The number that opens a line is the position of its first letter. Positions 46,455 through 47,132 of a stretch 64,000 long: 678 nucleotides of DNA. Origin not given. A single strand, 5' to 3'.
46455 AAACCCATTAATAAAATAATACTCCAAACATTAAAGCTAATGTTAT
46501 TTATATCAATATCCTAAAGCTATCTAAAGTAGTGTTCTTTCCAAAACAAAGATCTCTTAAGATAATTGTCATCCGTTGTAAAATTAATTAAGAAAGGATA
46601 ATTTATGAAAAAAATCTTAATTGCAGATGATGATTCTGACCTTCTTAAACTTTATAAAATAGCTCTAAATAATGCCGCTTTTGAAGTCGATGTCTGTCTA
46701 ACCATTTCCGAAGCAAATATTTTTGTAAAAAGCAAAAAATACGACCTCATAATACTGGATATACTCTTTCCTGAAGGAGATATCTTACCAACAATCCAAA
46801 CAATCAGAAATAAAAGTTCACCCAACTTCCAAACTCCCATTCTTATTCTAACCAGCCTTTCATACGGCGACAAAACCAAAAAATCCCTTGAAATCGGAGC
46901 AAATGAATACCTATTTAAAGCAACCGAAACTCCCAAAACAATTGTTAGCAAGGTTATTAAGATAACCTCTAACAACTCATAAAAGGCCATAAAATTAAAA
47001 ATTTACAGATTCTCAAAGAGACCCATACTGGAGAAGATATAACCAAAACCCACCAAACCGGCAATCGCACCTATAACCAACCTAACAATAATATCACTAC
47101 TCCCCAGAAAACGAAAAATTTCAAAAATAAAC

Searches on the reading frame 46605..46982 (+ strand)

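Call 50: search_protein_families(library=pfam, proteins=[window:46605-46982:+], max_evalue=0.001)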
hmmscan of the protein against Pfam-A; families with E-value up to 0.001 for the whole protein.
window:46605-46982:+ (125 aa): 1 family
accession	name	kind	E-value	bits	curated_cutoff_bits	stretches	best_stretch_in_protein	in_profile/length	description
PF00072.30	Response_reg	-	1.1e-16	61.4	30.2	1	4-109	1-103/111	Response regulator receiver domain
